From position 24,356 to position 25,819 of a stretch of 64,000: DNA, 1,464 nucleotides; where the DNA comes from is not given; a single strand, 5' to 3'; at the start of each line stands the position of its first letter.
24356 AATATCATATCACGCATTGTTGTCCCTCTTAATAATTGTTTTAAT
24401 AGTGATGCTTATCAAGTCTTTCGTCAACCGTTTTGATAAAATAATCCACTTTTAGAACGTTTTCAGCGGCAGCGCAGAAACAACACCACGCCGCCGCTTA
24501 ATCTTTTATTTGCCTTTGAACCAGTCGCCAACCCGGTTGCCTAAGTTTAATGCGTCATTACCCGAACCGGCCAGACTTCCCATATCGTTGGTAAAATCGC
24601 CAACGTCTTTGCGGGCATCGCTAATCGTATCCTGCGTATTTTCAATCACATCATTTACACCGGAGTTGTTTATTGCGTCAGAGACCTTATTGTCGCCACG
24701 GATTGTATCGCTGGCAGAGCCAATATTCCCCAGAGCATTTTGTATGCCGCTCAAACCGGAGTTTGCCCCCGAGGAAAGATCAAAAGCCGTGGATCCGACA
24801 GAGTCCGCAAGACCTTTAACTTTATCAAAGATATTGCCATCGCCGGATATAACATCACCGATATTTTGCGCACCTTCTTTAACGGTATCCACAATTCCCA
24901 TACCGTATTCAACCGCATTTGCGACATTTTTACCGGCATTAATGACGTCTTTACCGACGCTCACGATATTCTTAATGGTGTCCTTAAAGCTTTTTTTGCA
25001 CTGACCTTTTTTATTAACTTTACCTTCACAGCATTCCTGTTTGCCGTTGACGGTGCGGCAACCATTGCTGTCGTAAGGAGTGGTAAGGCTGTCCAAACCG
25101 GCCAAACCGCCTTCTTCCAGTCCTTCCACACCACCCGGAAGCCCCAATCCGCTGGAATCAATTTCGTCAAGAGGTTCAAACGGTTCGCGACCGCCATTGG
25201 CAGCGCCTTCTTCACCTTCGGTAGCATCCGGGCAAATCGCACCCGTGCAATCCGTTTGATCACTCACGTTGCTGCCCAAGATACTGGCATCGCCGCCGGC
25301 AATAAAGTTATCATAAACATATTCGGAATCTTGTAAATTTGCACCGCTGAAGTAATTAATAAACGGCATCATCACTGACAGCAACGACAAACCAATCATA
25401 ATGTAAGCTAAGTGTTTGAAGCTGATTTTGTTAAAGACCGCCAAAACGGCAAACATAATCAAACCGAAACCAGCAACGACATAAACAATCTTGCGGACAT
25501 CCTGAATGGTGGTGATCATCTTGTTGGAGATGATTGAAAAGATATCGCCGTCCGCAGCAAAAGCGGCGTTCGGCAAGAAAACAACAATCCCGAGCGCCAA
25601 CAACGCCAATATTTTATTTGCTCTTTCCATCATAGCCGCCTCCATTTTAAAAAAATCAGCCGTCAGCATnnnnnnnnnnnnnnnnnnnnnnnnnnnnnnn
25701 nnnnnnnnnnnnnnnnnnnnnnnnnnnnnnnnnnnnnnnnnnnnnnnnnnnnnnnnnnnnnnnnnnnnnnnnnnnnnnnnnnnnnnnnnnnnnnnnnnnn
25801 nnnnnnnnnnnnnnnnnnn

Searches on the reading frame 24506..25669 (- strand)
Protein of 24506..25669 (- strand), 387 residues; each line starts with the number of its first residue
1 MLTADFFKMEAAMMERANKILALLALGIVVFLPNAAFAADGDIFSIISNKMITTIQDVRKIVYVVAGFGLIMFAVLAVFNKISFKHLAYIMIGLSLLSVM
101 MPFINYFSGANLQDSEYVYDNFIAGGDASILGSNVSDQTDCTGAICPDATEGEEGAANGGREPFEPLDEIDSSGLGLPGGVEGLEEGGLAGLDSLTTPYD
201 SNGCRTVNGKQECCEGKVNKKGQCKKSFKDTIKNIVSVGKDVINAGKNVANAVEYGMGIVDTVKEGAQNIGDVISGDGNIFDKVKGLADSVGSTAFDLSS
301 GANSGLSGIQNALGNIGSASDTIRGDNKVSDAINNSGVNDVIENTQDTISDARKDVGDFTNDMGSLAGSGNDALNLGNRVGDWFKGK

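Call 10: search_protein_families(library=ncbifam, proteins=[window:24506-25669:-], max_evalue=0.001)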
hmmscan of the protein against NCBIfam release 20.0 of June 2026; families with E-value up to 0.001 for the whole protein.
window:24506-25669:- (387 aa): 0 families

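Call 25: search_protein_families(library=pfam, proteins=[window:24506-25669:-], max_evalue=0.001)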
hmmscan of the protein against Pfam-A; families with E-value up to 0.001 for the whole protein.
window:24506-25669:- (387 aa): 2 families
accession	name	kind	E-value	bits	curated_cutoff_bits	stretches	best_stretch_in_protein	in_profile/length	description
PF04956.18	TrbC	-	5e-06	27.1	27.9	1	12-97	4-88/98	TrbC/VIRB2 pilin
PF15984.10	Collagen_mid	-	0.0002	21.7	31.1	1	237-382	11-158/198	Bacterial collagen, middle region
